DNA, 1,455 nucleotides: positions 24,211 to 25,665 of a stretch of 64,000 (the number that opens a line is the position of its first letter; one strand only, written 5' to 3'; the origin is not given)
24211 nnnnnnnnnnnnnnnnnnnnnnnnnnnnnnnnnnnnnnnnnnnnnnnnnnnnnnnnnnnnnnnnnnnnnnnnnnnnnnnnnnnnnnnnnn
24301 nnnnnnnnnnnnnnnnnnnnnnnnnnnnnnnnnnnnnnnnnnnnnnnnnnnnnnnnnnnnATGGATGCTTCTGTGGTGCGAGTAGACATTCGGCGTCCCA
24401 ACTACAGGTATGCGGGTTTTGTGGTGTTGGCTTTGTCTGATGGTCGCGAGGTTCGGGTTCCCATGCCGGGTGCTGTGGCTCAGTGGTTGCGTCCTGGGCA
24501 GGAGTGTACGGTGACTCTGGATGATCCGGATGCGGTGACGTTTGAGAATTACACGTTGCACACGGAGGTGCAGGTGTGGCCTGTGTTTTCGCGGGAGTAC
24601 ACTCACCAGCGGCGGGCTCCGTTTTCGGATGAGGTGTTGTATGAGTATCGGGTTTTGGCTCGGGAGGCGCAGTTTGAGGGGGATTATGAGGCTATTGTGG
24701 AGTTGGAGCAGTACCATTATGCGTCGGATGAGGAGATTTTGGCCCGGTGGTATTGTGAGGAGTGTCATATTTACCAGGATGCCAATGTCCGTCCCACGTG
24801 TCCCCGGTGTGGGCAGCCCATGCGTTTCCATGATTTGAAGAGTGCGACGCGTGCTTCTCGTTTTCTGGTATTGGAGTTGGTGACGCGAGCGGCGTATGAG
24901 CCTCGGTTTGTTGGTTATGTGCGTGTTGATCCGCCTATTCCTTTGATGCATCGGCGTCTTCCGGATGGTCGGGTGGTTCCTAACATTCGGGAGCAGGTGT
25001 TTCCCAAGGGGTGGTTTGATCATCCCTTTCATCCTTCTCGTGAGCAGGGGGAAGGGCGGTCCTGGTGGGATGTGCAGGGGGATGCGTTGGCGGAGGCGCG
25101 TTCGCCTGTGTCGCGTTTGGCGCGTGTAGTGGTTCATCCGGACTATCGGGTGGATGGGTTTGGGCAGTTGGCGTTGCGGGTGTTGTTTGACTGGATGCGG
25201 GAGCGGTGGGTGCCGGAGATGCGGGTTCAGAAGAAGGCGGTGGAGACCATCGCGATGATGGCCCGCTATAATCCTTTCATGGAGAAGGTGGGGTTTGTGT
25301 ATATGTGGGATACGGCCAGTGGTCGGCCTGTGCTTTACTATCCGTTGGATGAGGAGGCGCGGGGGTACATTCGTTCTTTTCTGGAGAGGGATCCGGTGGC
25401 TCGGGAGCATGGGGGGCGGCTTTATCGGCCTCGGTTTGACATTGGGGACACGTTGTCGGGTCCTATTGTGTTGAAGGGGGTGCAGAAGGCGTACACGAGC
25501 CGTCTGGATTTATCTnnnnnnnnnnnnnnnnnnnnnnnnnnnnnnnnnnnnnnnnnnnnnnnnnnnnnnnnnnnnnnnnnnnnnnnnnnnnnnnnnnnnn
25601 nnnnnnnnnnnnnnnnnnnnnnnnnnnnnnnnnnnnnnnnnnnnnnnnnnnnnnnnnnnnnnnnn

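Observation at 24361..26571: Single 736-aa polypeptide fusing a Zn-ribbon GNAT-like domain, a soluble ABC-type ATPase and an ASCH (PUA-like) domain: candidate novel ATP-coupled RNA/macromolecule acetylation enzyme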

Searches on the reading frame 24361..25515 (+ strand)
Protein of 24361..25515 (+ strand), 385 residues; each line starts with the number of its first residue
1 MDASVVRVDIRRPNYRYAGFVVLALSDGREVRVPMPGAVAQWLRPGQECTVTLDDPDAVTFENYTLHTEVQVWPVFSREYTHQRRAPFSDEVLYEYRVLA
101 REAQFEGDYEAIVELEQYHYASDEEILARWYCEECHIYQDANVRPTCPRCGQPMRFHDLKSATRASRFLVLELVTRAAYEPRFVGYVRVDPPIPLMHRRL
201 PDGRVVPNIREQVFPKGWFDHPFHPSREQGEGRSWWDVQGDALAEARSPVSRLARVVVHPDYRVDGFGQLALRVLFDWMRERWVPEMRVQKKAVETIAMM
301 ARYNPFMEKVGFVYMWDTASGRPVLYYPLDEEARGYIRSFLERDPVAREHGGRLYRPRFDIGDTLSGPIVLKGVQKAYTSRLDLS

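Call 23: find_related_loci(query=A2, collection=genome_contigs, flank=8000)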
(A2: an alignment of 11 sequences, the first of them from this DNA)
Query A2 (385 aa) in genome_contigs; peptide patterns used: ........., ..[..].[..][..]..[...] (x = any residue, [..] = any of these).
504 stretches matched a pattern; 305 encode a relative of the query (tblastn E <= 1e-3); the best 80 are kept; 80 distinct loci.
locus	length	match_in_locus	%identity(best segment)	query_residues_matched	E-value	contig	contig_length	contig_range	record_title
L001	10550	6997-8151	87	1-385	0e+0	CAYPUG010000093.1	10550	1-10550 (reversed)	MAG TPA_asm: uncultured Anaerolineae bacterium isolate SRP163575_co3_316 genome assembly, contig: NODE_6953_length_10550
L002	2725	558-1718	71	1-385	0e+0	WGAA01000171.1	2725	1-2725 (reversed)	MAG: Anaerolineae bacterium isolate S143_38 k151_290685, whole genome shotgun sequence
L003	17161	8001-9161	69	1-384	0e+0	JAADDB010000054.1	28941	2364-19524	MAG: Chloroflexota bacterium isolate L_MaxBin.078 contig-127_1176, whole genome shotgun sequence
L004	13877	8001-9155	69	1-385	0e+0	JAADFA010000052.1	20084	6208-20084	MAG: Chloroflexota bacterium isolate L_MetaBat.66 contig-127_2427, whole genome shotgun sequence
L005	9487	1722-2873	67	3-384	2e-177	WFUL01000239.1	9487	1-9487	MAG: Anaerolineales bacterium isolate S139_71 k151_584330, whole genome shotgun sequence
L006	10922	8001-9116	69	15-385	1e-176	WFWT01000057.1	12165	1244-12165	MAG: Anaerolineae bacterium isolate S141_23 k151_198382, whole genome shotgun sequence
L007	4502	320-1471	67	3-384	0e+0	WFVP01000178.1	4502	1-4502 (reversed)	MAG: Anaerolineales bacterium isolate S140_45 k151_35318, whole genome shotgun sequence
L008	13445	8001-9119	69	12-385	2e-176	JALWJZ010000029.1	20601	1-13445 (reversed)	MAG: Anaerolineales bacterium isolate M17_metabat1_scaf2bin.129 M17_NODE_1998_length_20601_cov_4.512992, whole genome sh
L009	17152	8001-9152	65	1-385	8e-172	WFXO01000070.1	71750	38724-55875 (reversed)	MAG: candidate division WOR-3 bacterium isolate S141_55 k151_30718, whole genome shotgun sequence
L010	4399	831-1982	64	5-384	2e-172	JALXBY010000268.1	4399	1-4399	MAG: Anaerolineales bacterium isolate T2_metabat2_scaf2bin.129 T2_NODE_45105_length_4399_cov_2.046114, whole genome shot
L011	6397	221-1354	67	5-385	2e-168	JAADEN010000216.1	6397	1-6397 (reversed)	MAG: Chloroflexota bacterium isolate L_MetaBat.219 contig-127_16231, whole genome shotgun sequence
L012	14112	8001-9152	64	1-385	2e-166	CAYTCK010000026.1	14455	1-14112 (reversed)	MAG TPA_asm: uncultured Thermotogaceae bacterium isolate binchicken_co256_229 genome assembly, contig: NODE_9946_length_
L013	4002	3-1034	71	40-385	5e-172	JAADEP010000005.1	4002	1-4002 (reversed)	MAG: Chloroflexota bacterium isolate L_MetaBat.228 contig-127_31305, whole genome shotgun sequence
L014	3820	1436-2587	63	1-385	4e-172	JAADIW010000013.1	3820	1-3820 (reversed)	MAG: Caldisericota bacterium isolate M_MetaBat.76 contig-127_40549, whole genome shotgun sequence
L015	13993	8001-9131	66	5-384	2e-165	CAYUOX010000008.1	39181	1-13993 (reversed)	MAG TPA_asm: uncultured Anaerolineaceae bacterium isolate binchicken_co219_345 genome assembly, contig: k141_818782, who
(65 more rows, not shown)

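Call 30: search_protein_representatives(protein=window:24361-25515:+)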
Query: 385 residues. Proteins with E-value up to 0.001 (for the whole library): 66; up to 1e-10: 30; up to 1e-30: 13. The best 66 are listed.
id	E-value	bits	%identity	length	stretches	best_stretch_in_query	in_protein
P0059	7.8e-136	469.5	59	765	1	6-384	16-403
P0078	2.2e-122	425.2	54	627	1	3-384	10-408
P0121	6.9e-107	374.1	53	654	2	10-226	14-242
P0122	3.4e-95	335.6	48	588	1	9-384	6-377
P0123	3.2e-86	306.1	46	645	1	5-384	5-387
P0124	1.6e-83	297.2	50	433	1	11-323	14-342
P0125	1.6e-76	274.1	49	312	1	7-329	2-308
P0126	1.3e-55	205.3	56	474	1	4-211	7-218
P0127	2.0e-48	181.6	58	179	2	90-248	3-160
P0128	3.5e-46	174.2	61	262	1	250-384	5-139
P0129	9.2e-35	136.7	59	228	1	276-384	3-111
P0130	3.0e-31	125.1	34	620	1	71-342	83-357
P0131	8.9e-31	123.5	30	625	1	72-385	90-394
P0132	1.3e-30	122.9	47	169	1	5-152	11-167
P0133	9.0e-30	120.2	49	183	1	4-120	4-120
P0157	1.7e-06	43.6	39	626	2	250-320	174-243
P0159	1.7e-06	43.5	33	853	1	248-344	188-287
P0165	2.2e-05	39.9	34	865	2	235-319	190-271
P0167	3.2e-05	39.4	33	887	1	238-331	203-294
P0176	3.4e-04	36.0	33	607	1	219-320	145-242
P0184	9.4e-04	34.5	28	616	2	241-335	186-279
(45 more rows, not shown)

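Call 32: search_protein_families(library=pfam, proteins=[P0130, P0131, P0157, P0159, P0165, P0167, P0176, P0184], max_evalue=0.001)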
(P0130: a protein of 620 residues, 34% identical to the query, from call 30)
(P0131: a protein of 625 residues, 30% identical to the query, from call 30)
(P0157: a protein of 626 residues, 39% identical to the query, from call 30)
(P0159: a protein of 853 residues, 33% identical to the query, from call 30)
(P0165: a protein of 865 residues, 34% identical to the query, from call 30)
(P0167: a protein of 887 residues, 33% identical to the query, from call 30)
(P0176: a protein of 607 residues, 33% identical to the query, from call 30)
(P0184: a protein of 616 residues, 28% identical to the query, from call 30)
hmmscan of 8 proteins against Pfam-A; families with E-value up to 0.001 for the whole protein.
P0130 (620 aa): 6 families
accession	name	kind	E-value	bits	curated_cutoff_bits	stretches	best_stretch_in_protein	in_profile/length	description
PF00005.33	ABC_tran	-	4e-15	57.1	25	1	423-559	2-137/137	ABC transporter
PF13304.12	AAA_21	-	1.1e-06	29.4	27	0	528-576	235-282/304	AAA domain, putative AbiEii toxin, Type IV TA system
PF02463.25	SMC_N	-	4.4e-06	26.7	40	1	434-580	26-190/220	RecF/RecN/SMC N terminal domain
PF13508.13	Acetyltransf_7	-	5e-06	27.2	27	1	261-325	28-83/84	Acetyltransferase (GNAT) domain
PF00583.31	Acetyltransf_1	-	2.7e-05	24.9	20.7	1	263-295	60-92/116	Acetyltransferase (GNAT) family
PF13191.12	AAA_16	-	0.00026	21.9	32.6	1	431-558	24-142/167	AAA ATPase domain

P0131 (625 aa): 7 families
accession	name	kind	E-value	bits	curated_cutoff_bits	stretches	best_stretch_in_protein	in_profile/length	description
PF00005.33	ABC_tran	-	4.3e-13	50.5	25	1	423-556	3-134/137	ABC transporter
PF20703.3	nSTAND1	-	4.1e-05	23.8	27.1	1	427-579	29-146/379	Novel STAND NTPase 1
PF02463.25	SMC_N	-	4.1e-05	23.6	40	1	432-605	25-211/220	RecF/RecN/SMC N terminal domain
PF00583.31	Acetyltransf_1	-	8.3e-05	23.3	20.7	1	259-294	57-92/116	Acetyltransferase (GNAT) family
PF13508.13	Acetyltransf_7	-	0.00021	22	27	0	257-322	28-81/84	Acetyltransferase (GNAT) domain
PF13555.12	AAA_29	-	0.00023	21.3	27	1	415-451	6-42/61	P-loop containing region of AAA domain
PF13481.12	AAA_25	-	0.00037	20.6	27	1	428-562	30-157/195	AAA domain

P0157 (626 aa): 6 families
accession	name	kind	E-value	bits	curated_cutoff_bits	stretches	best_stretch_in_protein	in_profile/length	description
PF00005.33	ABC_tran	-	5.7e-12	46.9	25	1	352-477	2-134/137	ABC transporter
PF13508.13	Acetyltransf_7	-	1e-05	26.2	27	1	174-236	29-83/84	Acetyltransferase (GNAT) domain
PF00583.31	Acetyltransf_1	-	1.3e-05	25.8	20.7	1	173-235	58-116/116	Acetyltransferase (GNAT) family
PF13555.12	AAA_29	-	1.6e-05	25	27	1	355-389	16-50/61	P-loop containing region of AAA domain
PF13191.12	AAA_16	-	0.00045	21.2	32.6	0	361-388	22-51/167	AAA ATPase domain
PF13673.13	Acetyltransf_10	-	0.00066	20.1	23.6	0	172-241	49-113/128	Acetyltransferase (GNAT) domain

P0159 (853 aa): 9 families
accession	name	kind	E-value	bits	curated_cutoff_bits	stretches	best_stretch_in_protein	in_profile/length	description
PF00005.33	ABC_tran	-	2.8e-18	67.3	25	1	529-650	2-135/137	ABC transporter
PF14236.12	DruA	-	1.1e-07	31.8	27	1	100-313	43-262/297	Druantia protein DruA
PF00583.31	Acetyltransf_1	-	1.8e-07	31.9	20.7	1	137-250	31-115/116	Acetyltransferase (GNAT) family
PF13508.13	Acetyltransf_7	-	1.8e-05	25.5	27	1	191-250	30-81/84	Acetyltransferase (GNAT) domain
PF13555.12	AAA_29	-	0.00011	22.4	27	1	533-555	17-39/61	P-loop containing region of AAA domain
PF03193.22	RsgA_GTPase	-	0.00026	21.3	30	1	537-569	105-137/174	RsgA GTPase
PF01926.29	MMR_HSR1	-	0.00038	21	21.9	0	541-639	2-84/113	50S ribosome-binding GTPase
PF13401.12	AAA_22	-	0.00047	20.9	27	0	539-650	6-93/130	AAA domain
PF13476.12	AAA_23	-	0.00065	20.8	27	1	529-606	11-78/201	AAA domain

P0165 (865 aa): 4 families
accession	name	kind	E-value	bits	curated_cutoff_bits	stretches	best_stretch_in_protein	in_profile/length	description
PF00005.33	ABC_tran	-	9.5e-17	62.3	25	1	532-653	2-135/137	ABC transporter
PF00583.31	Acetyltransf_1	-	4.5e-08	33.8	20.7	1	167-237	42-92/116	Acetyltransferase (GNAT) family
PF13508.13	Acetyltransf_7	-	2.2e-06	28.4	27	1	198-236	28-65/84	Acetyltransferase (GNAT) domain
PF13555.12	AAA_29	-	0.0002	21.5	27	1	536-558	17-39/61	P-loop containing region of AAA domain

P0167 (887 aa): 4 families
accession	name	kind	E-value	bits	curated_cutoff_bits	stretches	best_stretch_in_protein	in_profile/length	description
PF00005.33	ABC_tran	-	1.1e-16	62.1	25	1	554-674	1-134/137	ABC transporter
PF13555.12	AAA_29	-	3.2e-05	24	27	1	560-584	18-42/61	P-loop containing region of AAA domain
PF00583.31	Acetyltransf_1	-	7e-05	23.5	20.7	1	176-249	41-93/116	Acetyltransferase (GNAT) family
PF13304.12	AAA_21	-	8e-05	23.3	27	0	567-591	2-32/304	AAA domain, putative AbiEii toxin, Type IV TA system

P0176 (607 aa): 4 families
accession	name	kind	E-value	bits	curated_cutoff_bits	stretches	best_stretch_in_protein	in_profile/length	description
PF00005.33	ABC_tran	-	1.7e-14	55.1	25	1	415-536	2-134/137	ABC transporter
PF00583.31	Acetyltransf_1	-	9e-06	26.4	20.7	1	172-234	58-116/116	Acetyltransferase (GNAT) family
PF02463.25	SMC_N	-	3.4e-05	23.8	40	0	510-566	136-196/220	RecF/RecN/SMC N terminal domain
PF13191.12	AAA_16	-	0.00034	21.6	32.6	1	425-561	25-163/167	AAA ATPase domain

P0184 (616 aa): 4 families
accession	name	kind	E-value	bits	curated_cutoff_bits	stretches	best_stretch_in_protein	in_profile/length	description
PF00005.33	ABC_tran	-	9e-12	46.2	25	1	423-548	1-135/137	ABC transporter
PF03193.22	RsgA_GTPase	-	0.00029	21.1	30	1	410-472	81-146/174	RsgA GTPase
PF00583.31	Acetyltransf_1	-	0.0005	20.8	20.7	0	196-254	60-114/116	Acetyltransferase (GNAT) family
PF13508.13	Acetyltransf_7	-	0.00059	20.6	27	0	196-234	30-63/84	Acetyltransferase (GNAT) domain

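Call 49: predict_structure(alignment_id=A2)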
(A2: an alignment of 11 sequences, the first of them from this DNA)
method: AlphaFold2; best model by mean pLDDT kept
length: 385 residues; sequences in the alignment: 11
mean_pLDDT: 80.2   pTM: 0.73
mean pLDDT of the five models: 80.2, 79.7, 78.7, 78.0, 77.4
residues with pLDDT >= 90: 140; 70-90: 151; 50-70: 66; < 50: 28
segments of 3 or more residues with pLDDT < 50: 12-15, 301-303, 358-363, 376-385
pLDDT, mean of each block of 10 residues (from residue 1): 88 58 92 78 85 82 78 75 87 93 86 84 79 89 93 88 82 91 93 86 89 87 55 59 73 90 88 91 61 84 67 90 92 97 92 65 53 47 38
secondary structure, 60 per line:
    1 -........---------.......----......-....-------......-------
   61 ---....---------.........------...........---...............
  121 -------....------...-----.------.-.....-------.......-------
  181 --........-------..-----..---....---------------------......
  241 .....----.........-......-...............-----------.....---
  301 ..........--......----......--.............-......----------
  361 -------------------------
elements in order: E2-9 E19-25 E30-35 H37-40 E48-53 E64-67 E77-85 E92-102 H106-120 E128-131 E138-140 E155-159 E167-173 E183-190 H210-213 H235-245 E250-258 H260-265 H267-281 E293-297 H301-310 E313-318 E323-328 H331-343 H345-350

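Call 78: fold_search(model_id=the predicted structure, library=pdb)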
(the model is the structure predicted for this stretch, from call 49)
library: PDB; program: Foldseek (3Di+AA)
matches with E <= 10: 497; with E <= 0.001: 34
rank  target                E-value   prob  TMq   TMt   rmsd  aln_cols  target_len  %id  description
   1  9b0i_A                1.3e-06  1.00  0.26  0.14  11.0       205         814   17  Cryo-EM Structure of Sf9 produced recombinant N-acetyltransferase 10 (NAT10) in complex with cytidine-amide-CoA bisubs (released 2024-09-11)
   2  9b0e_A                1.4e-06  1.00  0.27  0.14  10.8       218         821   15  Cryo-EM Structure of E.coli produced recombinant N-acetyltransferase 10 (NAT10) in complex with cytidine-amide-CoA bis (released 2024-09-11)
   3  9j3c_B                1.6e-06  1.00  0.26  0.14  11.2       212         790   16  Cryo-EM structure of NAT10 with Co-enzyme A (released 2025-04-23)
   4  9j3c_A                8.3e-06  1.00  0.25  0.13  11.2       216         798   16  Cryo-EM structure of NAT10 with Co-enzyme A (released 2025-04-23)
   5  9aym_A                9.3e-06  1.00  0.27  0.14  10.6       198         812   18  Cryo-EM Structure of E.coli produced recombinant N-acetyltransferase 10 (NAT10) in complex with cytidine-acetone-CoA b (released 2024-09-11)
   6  5jpq_j                1.9e-05  1.00  0.25  0.15  10.1       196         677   16  Cryo-EM structure of the 90S pre-ribosome (released 2016-07-27)
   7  7mq8_NK               2.2e-05  1.00  0.26  0.13  11.3       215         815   16  Cryo-EM structure of the human SSU processome, state pre-A1 (released 2021-09-22)
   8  9g33_JB               3.0e-05  1.00  0.27  0.13  10.7       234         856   13  Stalled 90S - Utp23-Krr1-deltaC3 (released 2025-06-18)
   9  9n73_LX               6.3e-05  1.00  0.28  0.14  10.9       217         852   15  SSU processome maturation and disassembly, State G (released 2025-10-29)
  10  9n73_LY               8.3e-05  1.00  0.26  0.13  10.7       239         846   12  SSU processome maturation and disassembly, State G (released 2025-10-29)
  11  5jpq_i                1.5e-04  1.00  0.26  0.16   7.1       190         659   16  Cryo-EM structure of the 90S pre-ribosome (released 2016-07-27)
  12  6rxt_CR               1.6e-04  1.00  0.24  0.13   8.9       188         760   16  Cryo-EM structure of the 90S pre-ribosome (Kre33-Noc4) from Chaetomium thermophilum, state A (released 2019-08-14)
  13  9n6x_LX               1.7e-04  1.00  0.26  0.13  11.1       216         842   13  SSU processome maturation and disassembly, State B (released 2025-11-05)
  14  9ils_A                3.0e-04  1.00  0.23  0.55   6.2       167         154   20  The GmvT toxin in complex with the C-terminal fragment of its antitoxin (released 2025-03-05)
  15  7chd_E                3.4e-04  1.00  0.24  0.50   8.2       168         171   12  AtaT complexed with acetyl-methionyl-tRNAfMet (released 2020-11-04)
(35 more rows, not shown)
